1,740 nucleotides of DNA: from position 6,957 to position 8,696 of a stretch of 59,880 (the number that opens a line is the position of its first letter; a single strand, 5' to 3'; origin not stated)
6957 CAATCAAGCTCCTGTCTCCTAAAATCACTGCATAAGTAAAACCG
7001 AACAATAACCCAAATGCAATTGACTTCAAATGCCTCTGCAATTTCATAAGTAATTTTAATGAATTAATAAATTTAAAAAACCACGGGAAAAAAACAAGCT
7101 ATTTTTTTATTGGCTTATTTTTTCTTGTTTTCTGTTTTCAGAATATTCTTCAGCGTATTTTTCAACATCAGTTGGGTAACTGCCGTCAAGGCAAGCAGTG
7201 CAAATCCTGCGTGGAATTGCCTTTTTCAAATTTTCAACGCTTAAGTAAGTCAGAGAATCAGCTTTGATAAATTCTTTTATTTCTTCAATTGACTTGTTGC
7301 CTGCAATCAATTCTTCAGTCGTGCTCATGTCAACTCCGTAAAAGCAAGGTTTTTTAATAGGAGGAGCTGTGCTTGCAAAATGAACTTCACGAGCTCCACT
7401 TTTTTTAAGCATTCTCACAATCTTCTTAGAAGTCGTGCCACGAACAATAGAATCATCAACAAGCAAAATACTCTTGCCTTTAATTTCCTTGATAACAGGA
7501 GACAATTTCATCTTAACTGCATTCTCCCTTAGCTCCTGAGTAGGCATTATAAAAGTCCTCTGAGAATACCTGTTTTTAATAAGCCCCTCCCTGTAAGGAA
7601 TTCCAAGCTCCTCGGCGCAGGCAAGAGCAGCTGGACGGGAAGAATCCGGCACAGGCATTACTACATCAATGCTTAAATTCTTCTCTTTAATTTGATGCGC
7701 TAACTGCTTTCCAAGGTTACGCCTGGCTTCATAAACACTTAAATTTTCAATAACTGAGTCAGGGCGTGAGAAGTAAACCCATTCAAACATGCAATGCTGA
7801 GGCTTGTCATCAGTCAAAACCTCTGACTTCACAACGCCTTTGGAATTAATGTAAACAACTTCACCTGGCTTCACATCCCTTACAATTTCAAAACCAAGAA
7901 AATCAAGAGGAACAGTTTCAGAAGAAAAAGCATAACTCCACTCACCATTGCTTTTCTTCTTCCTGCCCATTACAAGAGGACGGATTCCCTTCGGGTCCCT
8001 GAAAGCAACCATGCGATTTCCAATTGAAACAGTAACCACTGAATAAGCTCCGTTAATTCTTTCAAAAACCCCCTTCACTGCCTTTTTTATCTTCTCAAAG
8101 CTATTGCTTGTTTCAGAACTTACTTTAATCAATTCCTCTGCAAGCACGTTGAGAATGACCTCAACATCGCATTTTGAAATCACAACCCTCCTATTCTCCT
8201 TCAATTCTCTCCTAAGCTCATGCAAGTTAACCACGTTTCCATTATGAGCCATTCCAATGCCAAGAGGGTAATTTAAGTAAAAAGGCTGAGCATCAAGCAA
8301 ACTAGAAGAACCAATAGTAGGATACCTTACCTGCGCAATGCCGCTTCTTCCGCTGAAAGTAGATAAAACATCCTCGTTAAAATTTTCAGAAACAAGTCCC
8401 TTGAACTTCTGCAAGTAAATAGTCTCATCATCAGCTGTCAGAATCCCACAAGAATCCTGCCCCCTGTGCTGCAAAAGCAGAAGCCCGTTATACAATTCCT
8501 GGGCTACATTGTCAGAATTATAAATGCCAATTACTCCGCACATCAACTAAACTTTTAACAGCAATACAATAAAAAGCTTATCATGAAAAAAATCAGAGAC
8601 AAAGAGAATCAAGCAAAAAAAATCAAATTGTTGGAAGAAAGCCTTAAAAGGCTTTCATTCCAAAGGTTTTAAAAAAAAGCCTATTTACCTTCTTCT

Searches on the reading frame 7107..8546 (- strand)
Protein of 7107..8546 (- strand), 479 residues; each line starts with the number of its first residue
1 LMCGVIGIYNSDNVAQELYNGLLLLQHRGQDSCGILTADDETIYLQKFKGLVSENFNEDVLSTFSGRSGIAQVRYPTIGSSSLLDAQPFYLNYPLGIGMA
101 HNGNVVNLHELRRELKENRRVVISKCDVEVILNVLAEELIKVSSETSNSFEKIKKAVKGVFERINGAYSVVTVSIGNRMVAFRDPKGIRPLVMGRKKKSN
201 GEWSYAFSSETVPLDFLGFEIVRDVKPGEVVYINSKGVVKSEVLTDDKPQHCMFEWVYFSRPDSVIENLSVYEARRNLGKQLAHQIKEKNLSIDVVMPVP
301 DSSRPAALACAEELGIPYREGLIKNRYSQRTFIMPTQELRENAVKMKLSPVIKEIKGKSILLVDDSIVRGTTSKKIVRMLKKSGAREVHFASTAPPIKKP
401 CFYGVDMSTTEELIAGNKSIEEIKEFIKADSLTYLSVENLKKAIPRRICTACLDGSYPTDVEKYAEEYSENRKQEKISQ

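Call 66: search_protein_families(library=pfam, proteins=[window:7107-8546:-], max_evalue=0.0001)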
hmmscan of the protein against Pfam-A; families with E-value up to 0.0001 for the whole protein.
window:7107-8546:- (479 aa): 4 families
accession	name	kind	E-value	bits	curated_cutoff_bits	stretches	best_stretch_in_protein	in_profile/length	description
PF13537.11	GATase_7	-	4.9e-14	52.8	25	1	85-212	12-119/123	Glutamine amidotransferase domain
PF13522.11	GATase_6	-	6.5e-14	52.5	27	1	64-200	8-122/130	Glutamine amidotransferase domain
PF00156.33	Pribosyltran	-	2.6e-13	50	26.3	1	278-394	14-124/158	Phosphoribosyl transferase domain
PF13230.11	GATase_4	-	6.1e-05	22.5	23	1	68-185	73-188/272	Glutamine amidotransferases class-II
